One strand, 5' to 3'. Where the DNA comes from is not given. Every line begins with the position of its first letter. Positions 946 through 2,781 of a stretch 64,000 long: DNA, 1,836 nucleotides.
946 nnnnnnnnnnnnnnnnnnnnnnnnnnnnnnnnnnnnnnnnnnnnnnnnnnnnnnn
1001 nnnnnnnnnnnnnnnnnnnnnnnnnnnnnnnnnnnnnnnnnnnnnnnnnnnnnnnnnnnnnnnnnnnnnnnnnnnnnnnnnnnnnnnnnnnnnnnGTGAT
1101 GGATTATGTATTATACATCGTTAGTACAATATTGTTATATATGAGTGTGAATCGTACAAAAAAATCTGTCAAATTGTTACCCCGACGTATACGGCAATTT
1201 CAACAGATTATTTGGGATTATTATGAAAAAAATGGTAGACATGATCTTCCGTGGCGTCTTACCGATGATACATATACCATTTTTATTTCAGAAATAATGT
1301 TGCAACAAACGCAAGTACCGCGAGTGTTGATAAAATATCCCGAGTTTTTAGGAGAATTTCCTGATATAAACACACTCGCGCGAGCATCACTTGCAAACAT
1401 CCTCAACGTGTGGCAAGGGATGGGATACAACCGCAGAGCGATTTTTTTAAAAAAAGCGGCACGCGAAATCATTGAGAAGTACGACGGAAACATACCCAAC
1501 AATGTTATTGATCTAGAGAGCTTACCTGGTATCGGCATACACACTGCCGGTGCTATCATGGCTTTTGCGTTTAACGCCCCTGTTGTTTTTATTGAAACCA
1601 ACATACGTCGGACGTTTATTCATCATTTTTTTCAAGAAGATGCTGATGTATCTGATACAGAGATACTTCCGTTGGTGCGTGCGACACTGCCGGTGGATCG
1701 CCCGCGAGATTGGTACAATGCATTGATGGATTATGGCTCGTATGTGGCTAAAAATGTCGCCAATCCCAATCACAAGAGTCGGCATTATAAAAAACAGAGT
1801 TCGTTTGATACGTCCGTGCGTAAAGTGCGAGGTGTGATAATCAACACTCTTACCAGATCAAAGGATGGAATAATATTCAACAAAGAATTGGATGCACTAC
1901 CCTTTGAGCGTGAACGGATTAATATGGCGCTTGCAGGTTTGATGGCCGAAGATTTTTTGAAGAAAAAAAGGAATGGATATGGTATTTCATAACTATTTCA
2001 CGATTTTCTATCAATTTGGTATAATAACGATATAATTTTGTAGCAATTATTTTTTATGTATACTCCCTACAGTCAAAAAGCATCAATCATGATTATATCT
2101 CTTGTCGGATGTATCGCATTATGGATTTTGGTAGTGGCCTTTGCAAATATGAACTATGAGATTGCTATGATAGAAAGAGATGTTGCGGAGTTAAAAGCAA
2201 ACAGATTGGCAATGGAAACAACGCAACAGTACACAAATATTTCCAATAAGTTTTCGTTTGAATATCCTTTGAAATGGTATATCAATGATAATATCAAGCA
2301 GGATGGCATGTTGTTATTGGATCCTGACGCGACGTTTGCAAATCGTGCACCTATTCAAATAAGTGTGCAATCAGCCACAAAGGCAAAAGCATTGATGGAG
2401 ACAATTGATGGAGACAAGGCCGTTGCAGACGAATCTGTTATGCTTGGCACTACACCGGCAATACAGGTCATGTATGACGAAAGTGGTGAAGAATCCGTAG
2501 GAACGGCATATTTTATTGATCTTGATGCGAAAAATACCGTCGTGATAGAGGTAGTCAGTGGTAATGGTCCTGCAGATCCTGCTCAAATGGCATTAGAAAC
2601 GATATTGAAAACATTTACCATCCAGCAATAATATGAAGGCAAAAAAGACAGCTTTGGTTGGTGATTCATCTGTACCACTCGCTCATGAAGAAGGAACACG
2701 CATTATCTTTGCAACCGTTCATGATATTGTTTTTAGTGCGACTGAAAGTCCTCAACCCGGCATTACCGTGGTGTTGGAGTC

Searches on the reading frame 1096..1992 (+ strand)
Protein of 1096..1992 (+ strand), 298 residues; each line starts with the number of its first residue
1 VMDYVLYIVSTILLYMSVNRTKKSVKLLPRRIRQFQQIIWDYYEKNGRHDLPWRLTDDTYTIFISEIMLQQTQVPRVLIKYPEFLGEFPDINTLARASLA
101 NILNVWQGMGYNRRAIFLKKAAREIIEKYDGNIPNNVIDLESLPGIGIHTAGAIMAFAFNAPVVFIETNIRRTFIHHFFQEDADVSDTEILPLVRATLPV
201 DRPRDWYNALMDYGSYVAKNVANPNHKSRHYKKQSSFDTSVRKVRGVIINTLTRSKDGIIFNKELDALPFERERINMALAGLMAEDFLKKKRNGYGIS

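Call 3: search_protein_families(library=pfam, proteins=[window:1096-1992:+], max_evalue=1)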
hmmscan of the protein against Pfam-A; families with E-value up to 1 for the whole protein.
window:1096-1992:+ (298 aa): 3 families
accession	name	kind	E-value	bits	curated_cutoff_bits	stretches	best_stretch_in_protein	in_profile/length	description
PF00730.31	HhH-GPD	-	1.1e-12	48.7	26.2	1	64-182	1-91/108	HhH-GPD superfamily base excision DNA repair protein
PF00633.29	HHH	-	1.1e-05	25.4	24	1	129-157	2-30/30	Helix-hairpin-helix motif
PF02208.21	Sorb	-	0.094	12.8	27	1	191-209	14-28/42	Sorbin homologous domain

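Call 4: search_protein_families(library=ncbifam, proteins=[window:1096-1992:+], max_evalue=1)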
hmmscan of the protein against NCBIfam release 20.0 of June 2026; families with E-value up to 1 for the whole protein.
window:1096-1992:+ (298 aa): 6 families
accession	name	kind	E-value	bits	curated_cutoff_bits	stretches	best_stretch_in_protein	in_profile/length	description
TIGR01084.1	mutY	equivalog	6.1e-52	176.9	286.5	1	34-220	1-192/277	A/G-specific adenine glycosylase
NF008132.0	PRK10880.1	equivalog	2.8e-39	135.2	427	1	33-218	5-193/351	A/G-specific adenine glycosylase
NF010488.0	PRK13910.1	equivalog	3.9e-22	79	471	1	67-217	1-151/290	adenine-specific DNA glycosylase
TIGR01083.1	nth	equivalog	6.8e-17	61.8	211.7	1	57-219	25-186/192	endonuclease III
NF007978.0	PRK10702.1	equivalog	8.5e-09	35.3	405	1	111-201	82-174/211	endonuclease III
NF053634.1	MonDNAglycDR2438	equivalog_domain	0.0035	16.9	400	1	139-173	109-143/219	monofunctional DNA glycosylase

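Call 12: find_encoding_contigs(protein=window:1096-1992:+, flank=5000)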
Protein window:1096-1992:+ (298 aa): no gene with exactly this product is on record in the collection.

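Call 17: find_homologous_proteins(query=window:1141-1992:+, max_evalue=1e-20)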
Query window:1141-1992:+ (283 aa): 7999 proteins with E <= 1e-20 among 8000 candidates; the best 120 are listed.
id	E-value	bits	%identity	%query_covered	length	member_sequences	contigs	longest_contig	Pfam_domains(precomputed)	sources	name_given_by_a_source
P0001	8.4e-188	640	100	100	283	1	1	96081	PF00730.32,PF00633.30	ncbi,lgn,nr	ncbi:MAG: A/G-specific adenine glycosylase [bacterium]|nr:A/G-specific adenine glycosylase [bacteriu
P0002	2.8e-114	399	62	100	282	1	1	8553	PF00730.32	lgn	-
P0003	2.3e-112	393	63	100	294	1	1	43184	PF00730.32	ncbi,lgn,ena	-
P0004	9.8e-108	378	60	100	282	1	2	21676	PF00730.32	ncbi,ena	ncbi:MAG: A/G-specific adenine glycosylase [Patescibacteria group bacterium]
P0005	2.7e-87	310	55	94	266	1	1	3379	PF00730.32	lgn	-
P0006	2.2e-86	307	51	96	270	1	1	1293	PF00730.32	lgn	-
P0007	2.6e-86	307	54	95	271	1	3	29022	PF00730.32,PF00633.30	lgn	-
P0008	3.3e-85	304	55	96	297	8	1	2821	PF00730.32,PF00633.30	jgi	-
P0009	4.2e-85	303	53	98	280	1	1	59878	PF00730.32,PF00633.30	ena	-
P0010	1.4e-84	302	54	94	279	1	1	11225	PF00730.32,PF00633.30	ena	-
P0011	2.2e-84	301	53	98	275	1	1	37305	PF00730.32,PF00633.30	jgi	jgi:A/G-specific adenine glycosylase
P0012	2.5e-84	301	54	94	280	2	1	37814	PF00730.32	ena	-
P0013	2.5e-84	301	49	96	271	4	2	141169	PF00730.32,PF00633.30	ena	-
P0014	2.8e-84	301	54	98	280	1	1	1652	PF00730.32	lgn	-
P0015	2.9e-84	301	54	95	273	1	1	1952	PF00730.32,PF00633.30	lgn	-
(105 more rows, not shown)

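Call 18: find_encoding_contigs(protein=P0001, flank=4000, max_places=3)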
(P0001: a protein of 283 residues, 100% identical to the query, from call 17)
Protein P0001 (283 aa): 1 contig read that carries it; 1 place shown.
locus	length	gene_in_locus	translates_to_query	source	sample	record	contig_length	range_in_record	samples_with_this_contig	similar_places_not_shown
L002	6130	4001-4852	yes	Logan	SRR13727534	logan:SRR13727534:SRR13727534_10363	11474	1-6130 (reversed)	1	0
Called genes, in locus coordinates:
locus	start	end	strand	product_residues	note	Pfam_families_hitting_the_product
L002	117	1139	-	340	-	-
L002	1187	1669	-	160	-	PF00588:SpoU_methylase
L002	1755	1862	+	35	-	-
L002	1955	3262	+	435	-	PF00342:PGI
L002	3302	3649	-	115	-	-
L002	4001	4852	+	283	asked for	PF00730:HhH-GPD, PF00633:HHH (faint)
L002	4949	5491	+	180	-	-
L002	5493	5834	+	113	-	-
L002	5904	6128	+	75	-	?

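Call 19: find_encoding_contigs(protein=P0002, flank=5000, max_places=3)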
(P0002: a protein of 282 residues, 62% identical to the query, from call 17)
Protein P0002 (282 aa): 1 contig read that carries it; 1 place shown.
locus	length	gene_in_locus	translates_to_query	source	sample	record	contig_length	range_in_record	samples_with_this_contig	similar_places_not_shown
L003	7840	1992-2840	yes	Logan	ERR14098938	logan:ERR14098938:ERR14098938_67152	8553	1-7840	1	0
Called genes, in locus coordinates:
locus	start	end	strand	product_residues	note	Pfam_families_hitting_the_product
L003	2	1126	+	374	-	?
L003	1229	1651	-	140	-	-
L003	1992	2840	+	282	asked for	PF00730:HhH-GPD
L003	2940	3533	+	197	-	PF00293:NUDIX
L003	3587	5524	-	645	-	PF05226:CHASE2, PF00211:Guanylate_cyc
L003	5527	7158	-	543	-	PF04773:FecR, PF18915:DUF5667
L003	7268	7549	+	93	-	-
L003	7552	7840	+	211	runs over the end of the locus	-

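Call 20: find_encoding_contigs(protein=P0003, flank=5000, max_places=3)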
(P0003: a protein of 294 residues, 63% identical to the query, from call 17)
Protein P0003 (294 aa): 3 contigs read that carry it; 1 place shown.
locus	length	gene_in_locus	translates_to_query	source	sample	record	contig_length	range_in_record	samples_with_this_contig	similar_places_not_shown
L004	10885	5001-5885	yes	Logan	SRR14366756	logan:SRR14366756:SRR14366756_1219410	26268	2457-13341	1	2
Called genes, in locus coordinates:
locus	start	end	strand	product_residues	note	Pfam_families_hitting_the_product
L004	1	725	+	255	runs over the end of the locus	-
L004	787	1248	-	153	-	PF00588:SpoU_methylase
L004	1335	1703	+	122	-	-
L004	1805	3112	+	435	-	PF00342:PGI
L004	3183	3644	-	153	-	PF00072:Response_reg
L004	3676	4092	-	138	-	-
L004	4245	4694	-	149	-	-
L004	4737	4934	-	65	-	-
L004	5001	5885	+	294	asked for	PF00730:HhH-GPD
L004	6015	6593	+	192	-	PF00293:NUDIX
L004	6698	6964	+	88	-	-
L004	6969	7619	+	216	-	-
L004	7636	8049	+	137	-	-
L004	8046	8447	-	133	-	PF00293:NUDIX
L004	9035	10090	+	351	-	-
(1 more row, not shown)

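Call 21: find_encoding_contigs(protein=P0004, flank=5000, max_places=3)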
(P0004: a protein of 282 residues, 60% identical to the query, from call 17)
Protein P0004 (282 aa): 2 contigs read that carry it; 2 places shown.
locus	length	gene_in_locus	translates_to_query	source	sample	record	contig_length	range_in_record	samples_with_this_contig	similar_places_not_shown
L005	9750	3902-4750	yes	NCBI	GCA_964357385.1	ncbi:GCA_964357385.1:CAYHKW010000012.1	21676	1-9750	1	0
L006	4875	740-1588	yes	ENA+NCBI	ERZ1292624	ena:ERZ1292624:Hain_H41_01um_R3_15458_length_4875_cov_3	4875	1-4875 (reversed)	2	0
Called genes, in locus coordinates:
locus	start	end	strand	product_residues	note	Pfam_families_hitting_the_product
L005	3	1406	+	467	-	?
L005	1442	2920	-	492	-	-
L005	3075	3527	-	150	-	-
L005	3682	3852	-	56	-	-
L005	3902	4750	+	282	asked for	PF00730:HhH-GPD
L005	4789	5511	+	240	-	PF12705:PDDEXK_1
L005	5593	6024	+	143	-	-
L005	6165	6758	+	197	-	PF00293:NUDIX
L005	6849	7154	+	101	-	-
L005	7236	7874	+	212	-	-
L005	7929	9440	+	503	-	PF13641:Glyco_tranf_2_3 (weak), PF13632:Glyco_trans_2_3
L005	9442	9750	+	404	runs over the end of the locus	PF04230:PS_pyruv_trans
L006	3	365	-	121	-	?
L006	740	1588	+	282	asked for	PF00730:HhH-GPD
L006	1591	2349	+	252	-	PF12705:PDDEXK_1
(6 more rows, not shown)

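Call 32: find_related_loci(query=A2, collection=metagenome_contigs, flank=2000)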
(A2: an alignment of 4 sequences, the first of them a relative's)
Query A2 (283 aa) in metagenome_contigs; peptide patterns used: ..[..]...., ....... (x = any residue, [..] = any of these).
600 stretches matched a pattern (row limit reached: there are more); 524 encode a relative of the query (tblastn E <= 1e-3); the best 80 are kept; 80 distinct loci.
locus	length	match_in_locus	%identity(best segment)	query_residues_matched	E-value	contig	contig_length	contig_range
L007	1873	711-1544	51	2-282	9e-96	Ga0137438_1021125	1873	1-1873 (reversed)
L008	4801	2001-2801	53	15-282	1e-90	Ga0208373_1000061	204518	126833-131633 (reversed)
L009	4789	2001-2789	54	17-283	7e-90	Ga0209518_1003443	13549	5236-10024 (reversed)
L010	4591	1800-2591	50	16-282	7e-89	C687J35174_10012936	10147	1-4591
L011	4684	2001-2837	51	4-282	3e-88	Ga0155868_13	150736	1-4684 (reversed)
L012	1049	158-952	52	17-283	9e-95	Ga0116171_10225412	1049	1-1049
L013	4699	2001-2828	50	5-282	4e-87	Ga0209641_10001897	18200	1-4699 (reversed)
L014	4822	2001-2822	49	8-283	1e-86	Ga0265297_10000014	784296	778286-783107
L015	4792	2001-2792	51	17-282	6e-86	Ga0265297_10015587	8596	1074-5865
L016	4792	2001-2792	51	12-276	3e-86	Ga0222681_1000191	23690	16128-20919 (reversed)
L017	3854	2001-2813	52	9-283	5e-86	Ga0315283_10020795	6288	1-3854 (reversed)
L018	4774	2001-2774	54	17-275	3e-86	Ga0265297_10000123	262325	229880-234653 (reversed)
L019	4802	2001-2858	47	4-282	1e-85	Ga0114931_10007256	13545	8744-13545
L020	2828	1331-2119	53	17-280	7e-87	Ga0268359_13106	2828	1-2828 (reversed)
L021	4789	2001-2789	52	14-278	2e-85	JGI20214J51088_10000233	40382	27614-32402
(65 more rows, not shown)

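Call 49: list_cluster_members(proteins=[P0001, P0003, P0004, P0121])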
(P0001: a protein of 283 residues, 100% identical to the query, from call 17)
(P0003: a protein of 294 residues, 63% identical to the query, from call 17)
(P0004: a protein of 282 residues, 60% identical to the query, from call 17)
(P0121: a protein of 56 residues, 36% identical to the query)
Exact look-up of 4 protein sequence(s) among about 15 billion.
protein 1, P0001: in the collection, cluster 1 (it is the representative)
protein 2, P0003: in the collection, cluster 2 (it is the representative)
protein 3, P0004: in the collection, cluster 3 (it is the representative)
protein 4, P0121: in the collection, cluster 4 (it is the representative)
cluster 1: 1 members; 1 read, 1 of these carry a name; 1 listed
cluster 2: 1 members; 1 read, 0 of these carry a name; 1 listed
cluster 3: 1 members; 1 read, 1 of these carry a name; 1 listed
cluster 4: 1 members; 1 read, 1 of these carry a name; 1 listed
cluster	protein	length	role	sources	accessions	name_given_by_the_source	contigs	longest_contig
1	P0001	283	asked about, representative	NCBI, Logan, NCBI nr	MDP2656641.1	MAG: A/G-specific adenine glycosylase [bacterium] | A/G-specific adenine glycosylase [bacterium]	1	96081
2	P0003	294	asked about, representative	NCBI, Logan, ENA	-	-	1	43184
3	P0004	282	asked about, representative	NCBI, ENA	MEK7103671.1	MAG: A/G-specific adenine glycosylase [Patescibacteria group bacterium]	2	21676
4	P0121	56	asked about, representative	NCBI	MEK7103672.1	MAG: hypothetical protein AAB870_04970 [Patescibacteria group bacterium]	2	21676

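Call 54: search_solved_structures(query=P0001, max_evalue=1e-10)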
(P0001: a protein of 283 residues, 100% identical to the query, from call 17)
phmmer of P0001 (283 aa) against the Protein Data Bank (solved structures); distinct sequences matched with E-value up to 1e-10: 25.
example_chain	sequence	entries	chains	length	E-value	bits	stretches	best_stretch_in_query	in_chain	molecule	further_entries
8uuc_A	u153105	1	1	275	2.5e-61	210.5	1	34-258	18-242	Adenine DNA glycosylase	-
1kg6_A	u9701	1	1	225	1e-30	110.1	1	18-163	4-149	A/G-specific adenine glycosylase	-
1kqj_A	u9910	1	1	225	1.4e-30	109.6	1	18-203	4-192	A/G-SPECIFIC ADENINE GLYCOSYLASE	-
5kn8_A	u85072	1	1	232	2.3e-30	108.9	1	17-203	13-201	Adenine DNA glycosylase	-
1kg2_A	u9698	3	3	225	2.6e-30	108.8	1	18-163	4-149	A/G-specific adenine glycosylase | ADENINE GLYCOSYLASE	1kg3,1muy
1kg7_A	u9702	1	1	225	3.2e-30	108.5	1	18-161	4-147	A/G-specific adenine glycosylase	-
1kg5_A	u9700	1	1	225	3.5e-30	108.3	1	18-163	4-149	A/G-specific adenine glycosylase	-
1wef_A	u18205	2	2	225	3.6e-30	108.3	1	18-163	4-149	A/G-specific adenine glycosylase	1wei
4yoq_A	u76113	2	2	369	4.4e-30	108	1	17-203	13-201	A/G-specific adenine glycosylase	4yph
1mud_A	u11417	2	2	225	4.8e-30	107.9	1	18-163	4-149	Adenine DNA glycosylase | ADENINE GLYCOSYLASE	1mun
6q0c_A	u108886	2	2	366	4.9e-30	107.8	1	17-203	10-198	A/G-specific adenine glycosylase | Adenine DNA glycosylase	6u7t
1kg4_A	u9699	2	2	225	6.4e-30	107.5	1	18-163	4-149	A/G-specific adenine glycosylase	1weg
3g0q_A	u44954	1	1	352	7.3e-30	107.3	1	18-203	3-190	A/G-specific adenine glycosylase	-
1rrq_A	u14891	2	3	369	8.4e-30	107.1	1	17-203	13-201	MutY | A/G-specific adenine glycosylase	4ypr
1rrs_A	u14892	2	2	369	8.5e-30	107.1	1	17-203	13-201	MutY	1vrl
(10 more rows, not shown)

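Call 61: find_encoding_contigs(protein=P0005, flank=1500, max_places=2)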
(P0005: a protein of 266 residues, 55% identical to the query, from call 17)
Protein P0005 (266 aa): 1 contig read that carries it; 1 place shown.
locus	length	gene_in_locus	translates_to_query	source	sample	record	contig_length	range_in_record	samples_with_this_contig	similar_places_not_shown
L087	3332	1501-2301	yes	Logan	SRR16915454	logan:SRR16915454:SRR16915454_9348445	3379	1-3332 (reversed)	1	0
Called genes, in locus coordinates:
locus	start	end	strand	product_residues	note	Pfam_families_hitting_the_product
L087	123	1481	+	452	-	PF06925:MGDG_synth (weak)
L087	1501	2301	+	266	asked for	PF00730:HhH-GPD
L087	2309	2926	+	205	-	PF00730:HhH-GPD, PF00633:HHH (faint)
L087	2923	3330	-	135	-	?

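Call 62: find_encoding_contigs(protein=P0007, flank=1500, max_places=2)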
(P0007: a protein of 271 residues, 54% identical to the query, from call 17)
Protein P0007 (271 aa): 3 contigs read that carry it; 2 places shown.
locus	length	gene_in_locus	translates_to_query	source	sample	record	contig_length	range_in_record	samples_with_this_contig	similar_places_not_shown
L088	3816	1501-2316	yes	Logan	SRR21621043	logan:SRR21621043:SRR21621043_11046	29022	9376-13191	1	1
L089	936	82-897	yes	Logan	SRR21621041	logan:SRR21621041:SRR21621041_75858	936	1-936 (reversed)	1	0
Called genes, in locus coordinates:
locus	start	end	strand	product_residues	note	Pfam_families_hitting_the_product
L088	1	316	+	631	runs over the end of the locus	PF13522:GATase_6, PF13537:GATase_7, PF01380:SIS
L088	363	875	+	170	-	-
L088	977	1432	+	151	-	PF13242:Hydrolase_like (weak)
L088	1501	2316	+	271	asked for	PF00730:HhH-GPD, PF00633:HHH (weak)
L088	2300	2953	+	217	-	PF00730:HhH-GPD, PF00633:HHH (weak)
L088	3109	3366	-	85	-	PF01713:Smr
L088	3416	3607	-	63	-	-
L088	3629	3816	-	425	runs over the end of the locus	PF01551:Peptidase_M23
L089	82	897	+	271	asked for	PF00730:HhH-GPD, PF00633:HHH (weak)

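Call 63: find_encoding_contigs(protein=P0010, flank=1500, max_places=2)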
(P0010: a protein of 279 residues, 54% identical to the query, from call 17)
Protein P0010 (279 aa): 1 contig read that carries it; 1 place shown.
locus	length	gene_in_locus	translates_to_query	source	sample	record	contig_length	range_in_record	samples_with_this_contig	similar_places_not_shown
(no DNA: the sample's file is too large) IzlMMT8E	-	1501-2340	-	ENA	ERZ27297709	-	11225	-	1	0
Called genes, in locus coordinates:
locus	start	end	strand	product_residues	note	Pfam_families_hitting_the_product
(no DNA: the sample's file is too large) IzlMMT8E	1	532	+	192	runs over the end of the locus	-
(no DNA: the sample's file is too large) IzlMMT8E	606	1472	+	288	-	-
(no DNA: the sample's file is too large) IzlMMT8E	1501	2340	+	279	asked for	PF00730:HhH-GPD, PF00633:HHH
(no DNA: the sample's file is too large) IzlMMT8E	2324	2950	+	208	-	PF00730:HhH-GPD, PF00633:HHH (weak)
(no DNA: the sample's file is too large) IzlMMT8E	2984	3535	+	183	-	PF01161:PBP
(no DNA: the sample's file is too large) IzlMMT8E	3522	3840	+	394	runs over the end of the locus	PF07690:MFS_1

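Call 68: find_encoding_contigs(protein=P0003, flank=10000, max_places=3)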
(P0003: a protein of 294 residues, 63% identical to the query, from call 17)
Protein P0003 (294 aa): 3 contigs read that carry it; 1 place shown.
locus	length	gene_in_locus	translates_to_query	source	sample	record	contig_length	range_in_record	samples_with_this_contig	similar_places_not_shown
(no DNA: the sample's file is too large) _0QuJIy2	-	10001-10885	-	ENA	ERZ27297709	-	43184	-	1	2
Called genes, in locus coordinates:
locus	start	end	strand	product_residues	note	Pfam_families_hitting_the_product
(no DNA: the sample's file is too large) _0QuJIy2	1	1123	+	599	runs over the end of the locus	PF00664:ABC_membrane, PF00005:ABC_tran, PF13304:AAA_21 (faint)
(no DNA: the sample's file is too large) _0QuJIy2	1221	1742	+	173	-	PF00293:NUDIX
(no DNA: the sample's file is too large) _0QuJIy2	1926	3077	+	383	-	-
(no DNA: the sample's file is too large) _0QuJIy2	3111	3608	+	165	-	PF00903:Glyoxalase, PF22677:Ble-like_N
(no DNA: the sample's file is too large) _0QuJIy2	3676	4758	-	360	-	-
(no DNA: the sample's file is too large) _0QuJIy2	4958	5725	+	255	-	-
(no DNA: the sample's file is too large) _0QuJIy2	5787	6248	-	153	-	PF00588:SpoU_methylase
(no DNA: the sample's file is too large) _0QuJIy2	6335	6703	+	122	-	-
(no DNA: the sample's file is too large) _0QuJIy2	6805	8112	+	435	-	PF00342:PGI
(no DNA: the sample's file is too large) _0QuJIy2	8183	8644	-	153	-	PF00072:Response_reg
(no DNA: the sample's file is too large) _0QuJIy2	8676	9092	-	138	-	-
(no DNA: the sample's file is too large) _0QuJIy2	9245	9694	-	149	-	-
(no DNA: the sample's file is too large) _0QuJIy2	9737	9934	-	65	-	-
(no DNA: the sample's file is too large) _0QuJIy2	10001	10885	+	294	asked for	PF00730:HhH-GPD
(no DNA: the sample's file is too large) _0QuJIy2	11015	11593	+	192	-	PF00293:NUDIX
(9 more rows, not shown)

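Call 69: find_encoding_contigs(protein=P0004, flank=10000, max_places=1)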
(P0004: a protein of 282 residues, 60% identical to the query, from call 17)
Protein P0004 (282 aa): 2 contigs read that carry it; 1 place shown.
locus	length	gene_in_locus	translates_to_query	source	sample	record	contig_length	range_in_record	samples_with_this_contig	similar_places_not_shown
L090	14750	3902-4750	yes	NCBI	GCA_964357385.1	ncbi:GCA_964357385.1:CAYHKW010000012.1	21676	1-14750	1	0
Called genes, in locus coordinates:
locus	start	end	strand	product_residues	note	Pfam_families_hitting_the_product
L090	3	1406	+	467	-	?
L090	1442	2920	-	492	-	-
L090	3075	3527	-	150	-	-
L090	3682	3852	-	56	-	-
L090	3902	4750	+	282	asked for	PF00730:HhH-GPD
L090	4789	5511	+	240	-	PF12705:PDDEXK_1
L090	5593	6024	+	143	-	-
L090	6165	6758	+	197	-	PF00293:NUDIX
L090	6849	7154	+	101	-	-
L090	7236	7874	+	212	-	-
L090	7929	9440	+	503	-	PF13641:Glyco_tranf_2_3 (weak), PF13632:Glyco_trans_2_3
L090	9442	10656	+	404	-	PF04230:PS_pyruv_trans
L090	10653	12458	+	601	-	-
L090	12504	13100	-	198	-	PF02223:Thymidylate_kin (faint)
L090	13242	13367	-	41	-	-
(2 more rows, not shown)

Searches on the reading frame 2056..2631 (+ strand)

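Call 3: search_protein_families(library=pfam, proteins=[window:2056-2631:+], max_evalue=1)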
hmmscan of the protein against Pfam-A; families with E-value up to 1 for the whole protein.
window:2056-2631:+ (191 aa): 1 family
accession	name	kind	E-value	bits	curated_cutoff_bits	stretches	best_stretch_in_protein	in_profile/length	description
PF18933.6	PsbP_2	-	0.009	16.5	27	1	25-118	10-107/184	PsbP-like protein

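Call 64: search_protein_families(library=ncbifam, proteins=[window:2056-2631:+], max_evalue=0.001)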
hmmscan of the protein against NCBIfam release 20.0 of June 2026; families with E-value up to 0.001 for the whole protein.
window:2056-2631:+ (191 aa): 0 families
